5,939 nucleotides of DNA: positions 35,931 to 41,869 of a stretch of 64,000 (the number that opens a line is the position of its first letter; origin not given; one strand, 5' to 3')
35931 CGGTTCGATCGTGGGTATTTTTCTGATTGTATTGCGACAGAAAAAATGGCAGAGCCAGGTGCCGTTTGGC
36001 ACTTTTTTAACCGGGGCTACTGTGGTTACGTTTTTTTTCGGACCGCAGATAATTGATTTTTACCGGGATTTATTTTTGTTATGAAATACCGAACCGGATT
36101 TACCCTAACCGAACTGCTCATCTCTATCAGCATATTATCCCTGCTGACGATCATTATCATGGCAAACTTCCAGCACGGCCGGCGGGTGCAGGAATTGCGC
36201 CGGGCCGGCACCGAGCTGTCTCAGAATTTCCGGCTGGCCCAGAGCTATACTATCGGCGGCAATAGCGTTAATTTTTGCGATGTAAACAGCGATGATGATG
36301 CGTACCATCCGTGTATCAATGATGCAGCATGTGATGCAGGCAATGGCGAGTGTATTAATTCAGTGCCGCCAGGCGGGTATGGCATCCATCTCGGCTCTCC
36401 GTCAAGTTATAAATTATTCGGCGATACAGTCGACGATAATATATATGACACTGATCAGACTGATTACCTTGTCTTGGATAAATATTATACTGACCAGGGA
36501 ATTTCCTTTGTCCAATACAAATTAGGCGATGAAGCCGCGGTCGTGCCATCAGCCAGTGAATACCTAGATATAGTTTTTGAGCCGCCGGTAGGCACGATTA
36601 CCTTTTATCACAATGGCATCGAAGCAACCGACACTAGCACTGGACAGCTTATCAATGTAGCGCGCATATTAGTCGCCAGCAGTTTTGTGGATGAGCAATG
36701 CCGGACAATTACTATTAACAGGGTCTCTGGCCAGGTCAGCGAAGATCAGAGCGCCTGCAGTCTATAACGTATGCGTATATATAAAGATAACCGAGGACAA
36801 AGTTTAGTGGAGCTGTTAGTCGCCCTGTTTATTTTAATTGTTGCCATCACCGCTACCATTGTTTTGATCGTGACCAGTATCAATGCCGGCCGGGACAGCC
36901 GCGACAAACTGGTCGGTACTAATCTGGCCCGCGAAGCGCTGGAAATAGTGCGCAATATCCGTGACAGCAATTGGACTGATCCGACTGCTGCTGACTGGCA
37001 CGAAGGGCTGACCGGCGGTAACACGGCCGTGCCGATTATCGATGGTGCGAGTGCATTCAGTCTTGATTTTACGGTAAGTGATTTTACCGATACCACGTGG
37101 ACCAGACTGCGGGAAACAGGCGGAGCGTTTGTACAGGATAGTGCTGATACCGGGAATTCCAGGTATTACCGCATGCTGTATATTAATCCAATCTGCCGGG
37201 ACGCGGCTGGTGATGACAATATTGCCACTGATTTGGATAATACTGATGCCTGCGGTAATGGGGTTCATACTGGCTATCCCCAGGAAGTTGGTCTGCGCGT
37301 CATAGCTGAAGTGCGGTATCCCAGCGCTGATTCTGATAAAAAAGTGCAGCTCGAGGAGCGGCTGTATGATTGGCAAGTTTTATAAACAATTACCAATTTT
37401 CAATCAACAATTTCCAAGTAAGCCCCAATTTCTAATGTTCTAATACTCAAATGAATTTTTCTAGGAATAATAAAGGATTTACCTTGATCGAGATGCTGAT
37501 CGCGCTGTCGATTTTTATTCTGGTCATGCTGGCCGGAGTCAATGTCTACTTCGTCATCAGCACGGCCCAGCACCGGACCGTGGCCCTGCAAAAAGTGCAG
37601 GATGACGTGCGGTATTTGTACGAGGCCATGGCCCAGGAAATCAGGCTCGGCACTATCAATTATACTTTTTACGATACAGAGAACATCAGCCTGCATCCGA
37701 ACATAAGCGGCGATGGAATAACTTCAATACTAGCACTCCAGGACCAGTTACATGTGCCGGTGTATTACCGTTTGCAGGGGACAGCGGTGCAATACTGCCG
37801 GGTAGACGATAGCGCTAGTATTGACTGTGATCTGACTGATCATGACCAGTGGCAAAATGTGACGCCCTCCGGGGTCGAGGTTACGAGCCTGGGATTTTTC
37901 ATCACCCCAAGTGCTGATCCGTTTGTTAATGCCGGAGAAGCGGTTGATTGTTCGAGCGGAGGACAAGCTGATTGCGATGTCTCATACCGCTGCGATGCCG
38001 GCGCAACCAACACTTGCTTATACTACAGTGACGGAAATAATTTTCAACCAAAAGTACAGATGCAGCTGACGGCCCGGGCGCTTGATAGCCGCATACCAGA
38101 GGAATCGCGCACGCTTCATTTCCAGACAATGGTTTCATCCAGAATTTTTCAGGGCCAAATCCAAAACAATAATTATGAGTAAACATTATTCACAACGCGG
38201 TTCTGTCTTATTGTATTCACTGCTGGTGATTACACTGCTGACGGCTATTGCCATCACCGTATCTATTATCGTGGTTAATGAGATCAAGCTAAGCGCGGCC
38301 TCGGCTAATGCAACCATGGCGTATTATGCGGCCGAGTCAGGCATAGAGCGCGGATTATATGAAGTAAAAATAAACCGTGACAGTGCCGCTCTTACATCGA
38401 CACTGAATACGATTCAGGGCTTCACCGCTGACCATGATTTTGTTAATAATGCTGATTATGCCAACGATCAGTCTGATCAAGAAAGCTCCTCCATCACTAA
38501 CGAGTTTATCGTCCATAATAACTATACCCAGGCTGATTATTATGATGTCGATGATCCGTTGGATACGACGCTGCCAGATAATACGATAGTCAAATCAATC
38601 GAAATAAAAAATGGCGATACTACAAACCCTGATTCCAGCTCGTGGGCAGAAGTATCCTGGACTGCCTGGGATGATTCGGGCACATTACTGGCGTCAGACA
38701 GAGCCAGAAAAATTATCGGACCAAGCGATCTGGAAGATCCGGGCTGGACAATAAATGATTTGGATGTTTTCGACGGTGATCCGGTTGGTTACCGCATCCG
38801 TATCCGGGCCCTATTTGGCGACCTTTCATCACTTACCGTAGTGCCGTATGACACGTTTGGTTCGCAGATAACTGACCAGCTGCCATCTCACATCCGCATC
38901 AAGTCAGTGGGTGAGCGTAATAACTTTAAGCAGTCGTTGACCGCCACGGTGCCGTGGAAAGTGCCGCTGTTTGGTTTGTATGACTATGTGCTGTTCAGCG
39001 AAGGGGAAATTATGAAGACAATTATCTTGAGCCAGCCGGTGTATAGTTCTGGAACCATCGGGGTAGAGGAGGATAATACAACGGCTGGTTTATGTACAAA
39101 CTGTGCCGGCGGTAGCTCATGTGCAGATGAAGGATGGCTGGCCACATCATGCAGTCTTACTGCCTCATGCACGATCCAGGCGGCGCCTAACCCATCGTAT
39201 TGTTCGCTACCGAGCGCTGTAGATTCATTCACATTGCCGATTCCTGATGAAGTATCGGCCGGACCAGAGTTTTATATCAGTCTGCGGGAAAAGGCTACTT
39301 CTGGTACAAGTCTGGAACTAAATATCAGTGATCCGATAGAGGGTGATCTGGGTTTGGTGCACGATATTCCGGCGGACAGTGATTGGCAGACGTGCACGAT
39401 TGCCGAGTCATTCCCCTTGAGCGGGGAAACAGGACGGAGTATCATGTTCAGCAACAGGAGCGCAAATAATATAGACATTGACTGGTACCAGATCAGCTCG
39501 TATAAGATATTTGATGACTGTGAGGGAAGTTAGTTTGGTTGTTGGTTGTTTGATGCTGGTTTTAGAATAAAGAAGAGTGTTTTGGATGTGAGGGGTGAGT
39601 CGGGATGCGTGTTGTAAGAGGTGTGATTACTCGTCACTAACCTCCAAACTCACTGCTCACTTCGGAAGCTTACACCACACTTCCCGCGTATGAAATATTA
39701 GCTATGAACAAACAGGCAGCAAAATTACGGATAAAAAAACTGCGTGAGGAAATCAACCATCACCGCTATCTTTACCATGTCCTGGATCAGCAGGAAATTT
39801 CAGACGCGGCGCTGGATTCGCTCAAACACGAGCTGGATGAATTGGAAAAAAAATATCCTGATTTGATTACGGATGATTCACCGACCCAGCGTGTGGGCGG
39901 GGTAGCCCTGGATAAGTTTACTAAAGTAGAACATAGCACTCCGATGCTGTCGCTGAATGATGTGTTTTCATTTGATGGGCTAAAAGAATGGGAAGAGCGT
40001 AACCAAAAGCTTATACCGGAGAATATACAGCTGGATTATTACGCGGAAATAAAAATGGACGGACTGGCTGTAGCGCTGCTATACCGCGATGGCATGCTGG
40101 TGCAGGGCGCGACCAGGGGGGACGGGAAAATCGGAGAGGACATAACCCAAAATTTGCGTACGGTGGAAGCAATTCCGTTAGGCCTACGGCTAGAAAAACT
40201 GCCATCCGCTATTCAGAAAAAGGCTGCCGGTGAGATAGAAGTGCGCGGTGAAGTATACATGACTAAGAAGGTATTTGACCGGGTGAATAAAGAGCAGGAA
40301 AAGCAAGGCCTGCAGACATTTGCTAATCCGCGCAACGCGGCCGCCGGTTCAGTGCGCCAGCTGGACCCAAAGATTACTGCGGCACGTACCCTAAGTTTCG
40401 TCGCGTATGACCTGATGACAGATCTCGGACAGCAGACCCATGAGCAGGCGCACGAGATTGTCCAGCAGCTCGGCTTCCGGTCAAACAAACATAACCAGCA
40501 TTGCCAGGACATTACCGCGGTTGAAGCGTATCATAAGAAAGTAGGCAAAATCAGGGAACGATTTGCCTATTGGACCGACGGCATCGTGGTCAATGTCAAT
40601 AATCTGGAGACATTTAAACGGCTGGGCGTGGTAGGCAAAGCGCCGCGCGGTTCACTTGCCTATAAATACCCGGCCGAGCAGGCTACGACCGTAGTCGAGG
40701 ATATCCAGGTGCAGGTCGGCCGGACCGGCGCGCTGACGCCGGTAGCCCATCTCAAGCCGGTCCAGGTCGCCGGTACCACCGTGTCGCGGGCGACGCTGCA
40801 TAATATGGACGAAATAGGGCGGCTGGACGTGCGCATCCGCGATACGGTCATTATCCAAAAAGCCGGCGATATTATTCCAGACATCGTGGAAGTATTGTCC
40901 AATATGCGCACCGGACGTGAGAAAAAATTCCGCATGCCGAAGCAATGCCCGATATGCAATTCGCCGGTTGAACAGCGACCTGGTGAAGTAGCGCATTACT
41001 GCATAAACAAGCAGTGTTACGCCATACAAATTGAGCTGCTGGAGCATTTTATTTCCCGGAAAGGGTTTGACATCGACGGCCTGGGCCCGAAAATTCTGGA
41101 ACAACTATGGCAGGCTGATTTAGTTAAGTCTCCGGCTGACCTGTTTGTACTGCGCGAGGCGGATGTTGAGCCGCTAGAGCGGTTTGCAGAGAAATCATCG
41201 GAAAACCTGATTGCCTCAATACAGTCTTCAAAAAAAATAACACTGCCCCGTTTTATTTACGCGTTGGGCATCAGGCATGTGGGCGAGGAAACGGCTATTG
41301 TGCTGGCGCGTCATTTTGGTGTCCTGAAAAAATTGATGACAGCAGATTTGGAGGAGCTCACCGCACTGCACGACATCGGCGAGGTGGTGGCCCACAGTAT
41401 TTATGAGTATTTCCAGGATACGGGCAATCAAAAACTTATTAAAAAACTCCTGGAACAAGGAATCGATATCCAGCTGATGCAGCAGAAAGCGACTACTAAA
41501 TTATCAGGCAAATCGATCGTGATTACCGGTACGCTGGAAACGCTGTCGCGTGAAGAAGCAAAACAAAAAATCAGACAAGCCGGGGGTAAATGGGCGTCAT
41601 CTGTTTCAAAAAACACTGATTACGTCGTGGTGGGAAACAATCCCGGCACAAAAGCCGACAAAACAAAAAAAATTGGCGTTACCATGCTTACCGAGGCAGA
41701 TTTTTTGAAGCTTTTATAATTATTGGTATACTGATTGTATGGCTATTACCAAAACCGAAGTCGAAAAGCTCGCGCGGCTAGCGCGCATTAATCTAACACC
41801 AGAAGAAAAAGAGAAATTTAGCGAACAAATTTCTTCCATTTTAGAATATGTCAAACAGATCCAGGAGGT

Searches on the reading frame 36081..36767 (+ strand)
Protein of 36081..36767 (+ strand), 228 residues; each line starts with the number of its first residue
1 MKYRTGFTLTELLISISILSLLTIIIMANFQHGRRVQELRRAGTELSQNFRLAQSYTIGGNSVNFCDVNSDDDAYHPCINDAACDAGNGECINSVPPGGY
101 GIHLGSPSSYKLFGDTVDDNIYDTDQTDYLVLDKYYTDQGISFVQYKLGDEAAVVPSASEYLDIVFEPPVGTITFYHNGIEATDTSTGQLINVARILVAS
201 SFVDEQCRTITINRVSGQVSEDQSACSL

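Call 82: search_protein_families(library=pfam, proteins=[window:36081-36767:+], max_evalue=0.001)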
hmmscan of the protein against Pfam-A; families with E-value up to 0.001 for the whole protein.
window:36081-36767:+ (228 aa): 1 family
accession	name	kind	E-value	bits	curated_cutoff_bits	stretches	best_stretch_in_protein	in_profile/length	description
PF07963.17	N_methyl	-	5.9e-06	26.1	21.2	1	1-26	1-26/27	Prokaryotic N-terminal methylation motif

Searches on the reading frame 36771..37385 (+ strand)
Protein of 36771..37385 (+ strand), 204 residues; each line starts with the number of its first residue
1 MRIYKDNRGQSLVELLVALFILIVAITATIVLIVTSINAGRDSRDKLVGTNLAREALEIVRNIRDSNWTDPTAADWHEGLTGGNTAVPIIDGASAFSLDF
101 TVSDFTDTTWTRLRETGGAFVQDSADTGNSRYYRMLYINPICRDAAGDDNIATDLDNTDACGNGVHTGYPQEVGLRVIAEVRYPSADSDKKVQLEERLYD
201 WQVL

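Call 82: search_protein_families(library=pfam, proteins=[window:36771-37385:+], max_evalue=0.001)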
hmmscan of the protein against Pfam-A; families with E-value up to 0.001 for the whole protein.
window:36771-37385:+ (204 aa): 1 family
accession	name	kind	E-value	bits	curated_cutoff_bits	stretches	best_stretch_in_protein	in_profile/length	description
PF07963.17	N_methyl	-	0.00027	20.8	21.2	1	5-29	2-26/27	Prokaryotic N-terminal methylation motif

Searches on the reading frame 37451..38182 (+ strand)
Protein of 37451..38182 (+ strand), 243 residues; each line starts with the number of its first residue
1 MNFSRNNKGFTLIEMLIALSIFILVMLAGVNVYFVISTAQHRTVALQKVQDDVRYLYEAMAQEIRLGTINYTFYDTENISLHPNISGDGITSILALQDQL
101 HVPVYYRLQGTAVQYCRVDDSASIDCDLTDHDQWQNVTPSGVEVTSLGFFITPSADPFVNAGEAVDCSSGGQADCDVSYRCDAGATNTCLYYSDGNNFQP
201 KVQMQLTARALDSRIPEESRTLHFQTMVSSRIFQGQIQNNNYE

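Call 82: search_protein_families(library=pfam, proteins=[window:37451-38182:+], max_evalue=0.001)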
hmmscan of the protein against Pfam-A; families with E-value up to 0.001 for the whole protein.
window:37451-38182:+ (243 aa): 1 family
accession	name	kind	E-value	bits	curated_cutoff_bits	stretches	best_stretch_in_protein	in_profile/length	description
PF07963.17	N_methyl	-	2.4e-08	33.6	21.2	1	5-28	2-25/27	Prokaryotic N-terminal methylation motif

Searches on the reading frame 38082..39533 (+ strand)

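Call 82: search_protein_families(library=pfam, proteins=[window:38082-39533:+], max_evalue=0.001)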
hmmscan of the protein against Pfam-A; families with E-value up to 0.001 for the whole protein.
window:38082-39533:+ (483 aa): 0 families

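Call 95: search_protein_families(library=ncbifam, proteins=[window:38172-39533:+], max_evalue=1)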
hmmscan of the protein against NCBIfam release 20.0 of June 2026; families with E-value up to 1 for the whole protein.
window:38172-39533:+ (453 aa): 2 families
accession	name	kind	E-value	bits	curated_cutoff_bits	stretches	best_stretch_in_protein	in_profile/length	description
NF051896.1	tapirin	equivalog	0.0074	14.6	600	1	7-64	16-73/660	cellulose-binding protein tapirin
NF041014.1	pilin_ComGG_2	equivalog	0.054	14.1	40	1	9-56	4-51/101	competence type IV pilus minor pilin ComGG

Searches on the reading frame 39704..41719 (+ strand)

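Call 82: search_protein_families(library=pfam, proteins=[window:39704-41719:+], max_evalue=0.001)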
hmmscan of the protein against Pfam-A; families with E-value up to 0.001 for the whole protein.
window:39704-41719:+ (671 aa): 8 families
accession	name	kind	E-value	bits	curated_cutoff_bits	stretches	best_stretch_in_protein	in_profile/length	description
PF01653.23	DNA_ligase_aden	-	7.9e-85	284.8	27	1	71-325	3-253/253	NAD-dependent DNA ligase adenylation domain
PF03120.22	DNA_ligase_OB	-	1.7e-34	118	32.9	1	328-405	1-78/79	NAD-dependent DNA ligase OB-fold domain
PF12826.13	HHH_2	-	2.9e-24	85.4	27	1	516-579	1-64/64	Helix-hairpin-helix motif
PF00533.33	BRCT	-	3.6e-12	46.8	21.3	1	597-668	3-75/78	BRCA1 C Terminus (BRCT) domain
PF14520.12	HHH_5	-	6.7e-11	42.9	27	1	519-572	3-57/57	Helix-hairpin-helix domain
PF03119.21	DNA_ligase_ZBD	-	8e-09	35.7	25.8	1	414-440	1-27/27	NAD-dependent DNA ligase C4 zinc finger domain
PF22745.1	Nlig-Ia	-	1.7e-08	35.4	27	1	8-56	4-52/92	DNA ligase-like, N-terminal NAD+-binding domain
PF00633.29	HHH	-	9.8e-06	25.6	24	1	542-569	3-30/30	Helix-hairpin-helix motif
